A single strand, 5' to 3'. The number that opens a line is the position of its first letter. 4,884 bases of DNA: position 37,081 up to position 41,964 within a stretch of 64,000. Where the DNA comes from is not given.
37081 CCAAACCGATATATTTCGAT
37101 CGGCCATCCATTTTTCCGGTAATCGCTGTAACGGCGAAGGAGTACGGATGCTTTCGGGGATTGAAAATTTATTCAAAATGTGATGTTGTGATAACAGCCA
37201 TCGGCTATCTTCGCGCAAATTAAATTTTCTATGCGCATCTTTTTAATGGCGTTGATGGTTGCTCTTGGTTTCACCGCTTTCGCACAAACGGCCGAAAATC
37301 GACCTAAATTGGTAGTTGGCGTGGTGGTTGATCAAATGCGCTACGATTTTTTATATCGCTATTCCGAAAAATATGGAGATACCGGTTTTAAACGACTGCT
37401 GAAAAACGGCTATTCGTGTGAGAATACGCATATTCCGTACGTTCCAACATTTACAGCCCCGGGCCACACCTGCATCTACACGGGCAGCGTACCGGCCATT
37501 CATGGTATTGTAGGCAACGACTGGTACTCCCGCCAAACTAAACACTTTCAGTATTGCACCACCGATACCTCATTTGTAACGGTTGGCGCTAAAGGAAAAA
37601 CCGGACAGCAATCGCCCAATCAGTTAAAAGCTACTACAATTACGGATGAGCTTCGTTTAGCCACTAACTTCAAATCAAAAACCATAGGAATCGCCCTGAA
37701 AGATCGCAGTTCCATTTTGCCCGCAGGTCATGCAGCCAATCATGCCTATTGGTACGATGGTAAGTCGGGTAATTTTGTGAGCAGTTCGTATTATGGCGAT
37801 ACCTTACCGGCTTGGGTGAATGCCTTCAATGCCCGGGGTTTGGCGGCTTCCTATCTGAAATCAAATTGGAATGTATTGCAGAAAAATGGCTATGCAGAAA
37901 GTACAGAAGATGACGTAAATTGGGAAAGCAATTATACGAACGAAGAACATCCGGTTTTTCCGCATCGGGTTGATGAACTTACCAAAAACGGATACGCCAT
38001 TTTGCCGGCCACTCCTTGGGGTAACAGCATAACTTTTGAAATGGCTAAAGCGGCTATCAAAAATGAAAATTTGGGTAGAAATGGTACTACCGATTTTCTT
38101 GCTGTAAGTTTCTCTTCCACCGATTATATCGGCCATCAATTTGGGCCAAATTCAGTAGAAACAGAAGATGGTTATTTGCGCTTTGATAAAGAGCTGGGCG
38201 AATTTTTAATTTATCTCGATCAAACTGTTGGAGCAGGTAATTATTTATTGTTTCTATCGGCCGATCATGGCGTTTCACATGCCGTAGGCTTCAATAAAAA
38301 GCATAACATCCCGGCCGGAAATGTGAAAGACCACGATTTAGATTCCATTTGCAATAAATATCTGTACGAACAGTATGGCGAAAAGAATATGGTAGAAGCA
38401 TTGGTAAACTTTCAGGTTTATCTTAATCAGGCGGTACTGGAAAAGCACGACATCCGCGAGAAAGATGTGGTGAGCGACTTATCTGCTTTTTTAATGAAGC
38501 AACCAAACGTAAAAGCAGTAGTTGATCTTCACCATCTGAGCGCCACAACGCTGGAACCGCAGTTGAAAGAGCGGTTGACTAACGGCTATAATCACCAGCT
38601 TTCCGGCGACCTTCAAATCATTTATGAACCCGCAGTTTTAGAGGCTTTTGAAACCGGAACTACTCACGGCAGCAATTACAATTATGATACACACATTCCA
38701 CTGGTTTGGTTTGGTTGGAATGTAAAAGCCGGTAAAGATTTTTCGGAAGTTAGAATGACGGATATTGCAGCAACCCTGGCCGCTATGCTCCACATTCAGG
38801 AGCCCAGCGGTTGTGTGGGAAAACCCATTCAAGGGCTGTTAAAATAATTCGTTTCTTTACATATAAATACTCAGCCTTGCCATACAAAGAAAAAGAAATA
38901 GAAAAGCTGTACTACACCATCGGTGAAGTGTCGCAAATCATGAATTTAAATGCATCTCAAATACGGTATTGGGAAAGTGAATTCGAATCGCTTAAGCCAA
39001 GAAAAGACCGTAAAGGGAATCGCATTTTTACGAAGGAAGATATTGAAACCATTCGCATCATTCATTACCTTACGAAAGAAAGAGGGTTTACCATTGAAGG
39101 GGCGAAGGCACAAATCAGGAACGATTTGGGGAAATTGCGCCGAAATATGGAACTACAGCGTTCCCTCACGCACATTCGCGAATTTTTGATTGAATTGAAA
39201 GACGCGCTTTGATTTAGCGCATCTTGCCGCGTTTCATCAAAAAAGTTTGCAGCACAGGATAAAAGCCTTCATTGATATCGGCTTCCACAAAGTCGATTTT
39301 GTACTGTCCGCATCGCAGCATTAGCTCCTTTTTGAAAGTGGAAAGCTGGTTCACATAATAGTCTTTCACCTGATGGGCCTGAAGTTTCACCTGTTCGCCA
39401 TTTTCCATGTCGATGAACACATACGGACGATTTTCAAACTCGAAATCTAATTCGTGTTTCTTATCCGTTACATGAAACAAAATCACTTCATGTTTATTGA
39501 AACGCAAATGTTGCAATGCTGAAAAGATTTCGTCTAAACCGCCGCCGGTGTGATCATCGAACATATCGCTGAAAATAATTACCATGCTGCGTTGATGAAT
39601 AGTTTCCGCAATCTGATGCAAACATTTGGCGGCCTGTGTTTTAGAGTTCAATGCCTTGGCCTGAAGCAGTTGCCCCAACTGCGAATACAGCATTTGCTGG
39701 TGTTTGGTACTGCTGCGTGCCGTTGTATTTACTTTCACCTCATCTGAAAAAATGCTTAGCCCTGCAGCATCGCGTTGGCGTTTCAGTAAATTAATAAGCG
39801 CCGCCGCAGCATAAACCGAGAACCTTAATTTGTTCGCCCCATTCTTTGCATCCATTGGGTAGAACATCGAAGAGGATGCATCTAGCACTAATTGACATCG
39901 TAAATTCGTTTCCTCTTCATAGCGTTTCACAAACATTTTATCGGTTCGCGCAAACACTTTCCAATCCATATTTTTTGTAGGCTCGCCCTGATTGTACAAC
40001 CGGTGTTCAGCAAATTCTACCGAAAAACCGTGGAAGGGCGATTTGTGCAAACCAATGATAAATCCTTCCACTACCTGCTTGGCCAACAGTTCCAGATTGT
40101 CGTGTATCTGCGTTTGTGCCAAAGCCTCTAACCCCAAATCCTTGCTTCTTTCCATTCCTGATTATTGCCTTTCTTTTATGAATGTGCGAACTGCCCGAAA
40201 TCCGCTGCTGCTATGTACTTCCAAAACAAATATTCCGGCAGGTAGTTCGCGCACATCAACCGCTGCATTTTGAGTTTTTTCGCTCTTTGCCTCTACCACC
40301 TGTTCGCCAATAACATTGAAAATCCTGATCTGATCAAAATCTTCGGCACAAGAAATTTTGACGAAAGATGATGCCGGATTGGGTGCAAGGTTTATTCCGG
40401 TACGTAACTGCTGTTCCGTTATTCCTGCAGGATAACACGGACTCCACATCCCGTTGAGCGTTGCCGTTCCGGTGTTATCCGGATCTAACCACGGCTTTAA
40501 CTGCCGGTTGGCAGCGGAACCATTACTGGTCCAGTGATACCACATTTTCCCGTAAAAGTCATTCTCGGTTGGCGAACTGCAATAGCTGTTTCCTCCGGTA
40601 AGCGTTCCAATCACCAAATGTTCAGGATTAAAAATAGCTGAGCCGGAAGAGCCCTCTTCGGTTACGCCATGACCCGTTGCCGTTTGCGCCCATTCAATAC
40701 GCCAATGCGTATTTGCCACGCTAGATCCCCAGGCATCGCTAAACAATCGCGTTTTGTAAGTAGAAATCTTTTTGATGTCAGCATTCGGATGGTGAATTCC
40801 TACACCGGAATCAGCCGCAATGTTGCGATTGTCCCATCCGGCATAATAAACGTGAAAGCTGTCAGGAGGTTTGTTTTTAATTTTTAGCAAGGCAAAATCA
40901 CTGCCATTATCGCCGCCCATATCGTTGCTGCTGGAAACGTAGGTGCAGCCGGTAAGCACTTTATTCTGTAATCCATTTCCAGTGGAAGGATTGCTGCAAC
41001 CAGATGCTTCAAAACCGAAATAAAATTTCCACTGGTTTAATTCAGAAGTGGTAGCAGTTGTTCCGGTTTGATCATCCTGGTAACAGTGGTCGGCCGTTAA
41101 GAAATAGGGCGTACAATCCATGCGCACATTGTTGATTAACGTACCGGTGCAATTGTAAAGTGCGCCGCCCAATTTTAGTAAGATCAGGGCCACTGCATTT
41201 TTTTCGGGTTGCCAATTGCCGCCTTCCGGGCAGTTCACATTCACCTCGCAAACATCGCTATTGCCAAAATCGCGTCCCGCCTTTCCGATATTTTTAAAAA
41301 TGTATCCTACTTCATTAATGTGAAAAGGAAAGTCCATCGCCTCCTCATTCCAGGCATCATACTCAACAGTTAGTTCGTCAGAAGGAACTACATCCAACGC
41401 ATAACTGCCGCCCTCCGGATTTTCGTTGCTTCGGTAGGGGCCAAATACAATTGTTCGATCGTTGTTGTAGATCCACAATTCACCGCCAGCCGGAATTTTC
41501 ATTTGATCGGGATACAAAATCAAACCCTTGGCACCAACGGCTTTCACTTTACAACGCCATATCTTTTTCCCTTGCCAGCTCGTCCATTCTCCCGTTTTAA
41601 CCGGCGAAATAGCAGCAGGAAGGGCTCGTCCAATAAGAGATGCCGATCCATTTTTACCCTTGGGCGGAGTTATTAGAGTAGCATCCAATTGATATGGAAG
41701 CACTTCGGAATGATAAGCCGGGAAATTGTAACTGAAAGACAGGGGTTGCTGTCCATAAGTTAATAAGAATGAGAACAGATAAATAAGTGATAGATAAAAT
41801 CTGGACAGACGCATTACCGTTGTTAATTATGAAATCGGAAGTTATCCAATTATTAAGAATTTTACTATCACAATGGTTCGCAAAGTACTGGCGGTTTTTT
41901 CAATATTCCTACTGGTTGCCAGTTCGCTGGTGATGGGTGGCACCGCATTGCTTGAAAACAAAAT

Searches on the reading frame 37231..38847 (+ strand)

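Call 91: search_protein_families(library=pfam, proteins=[window:37231-38847:+], max_evalue=0.00001)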
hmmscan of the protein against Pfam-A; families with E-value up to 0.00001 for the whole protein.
window:37231-38847:+ (538 aa): 1 family
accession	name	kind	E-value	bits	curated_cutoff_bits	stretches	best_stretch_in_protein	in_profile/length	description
PF01663.27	Phosphodiest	-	2.2e-46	159.5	23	1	28-469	1-321/342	Type I phosphodiesterase / nucleotide pyrophosphatase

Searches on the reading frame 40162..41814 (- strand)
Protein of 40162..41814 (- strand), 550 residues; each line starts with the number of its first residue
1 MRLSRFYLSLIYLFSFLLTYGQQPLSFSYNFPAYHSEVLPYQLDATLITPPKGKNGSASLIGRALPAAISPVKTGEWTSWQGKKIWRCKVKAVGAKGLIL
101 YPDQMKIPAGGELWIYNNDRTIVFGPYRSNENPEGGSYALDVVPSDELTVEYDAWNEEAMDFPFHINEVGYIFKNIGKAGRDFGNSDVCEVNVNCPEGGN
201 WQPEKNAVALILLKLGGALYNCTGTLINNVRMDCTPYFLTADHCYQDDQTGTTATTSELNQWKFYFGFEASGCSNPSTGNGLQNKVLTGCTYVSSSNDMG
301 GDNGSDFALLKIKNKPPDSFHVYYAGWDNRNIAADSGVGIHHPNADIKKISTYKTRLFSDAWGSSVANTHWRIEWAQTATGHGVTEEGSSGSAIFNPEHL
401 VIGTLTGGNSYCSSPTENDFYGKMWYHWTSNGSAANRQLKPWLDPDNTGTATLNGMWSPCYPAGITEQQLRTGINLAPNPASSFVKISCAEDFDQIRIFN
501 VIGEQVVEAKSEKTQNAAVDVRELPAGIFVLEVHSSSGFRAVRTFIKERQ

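Call 91: search_protein_families(library=pfam, proteins=[window:40162-41814:-], max_evalue=0.00001)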
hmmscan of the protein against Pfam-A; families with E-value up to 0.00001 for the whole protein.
window:40162-41814:- (550 aa): 2 families
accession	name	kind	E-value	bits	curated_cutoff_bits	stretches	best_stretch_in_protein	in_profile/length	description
PF18962.6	Por_Secre_tail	-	4.6e-09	36.9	27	1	478-538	3-67/75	Secretion system C-terminal sorting domain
PF00089.32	Trypsin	-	5.6e-06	26.8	20.6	0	216-423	21-212/220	Trypsin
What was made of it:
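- On T9SS type A CTD cargo: A second CTD cargo (trypsin-like protease, 40162-41814, PF18962 36.9 bits) is present (call 91).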
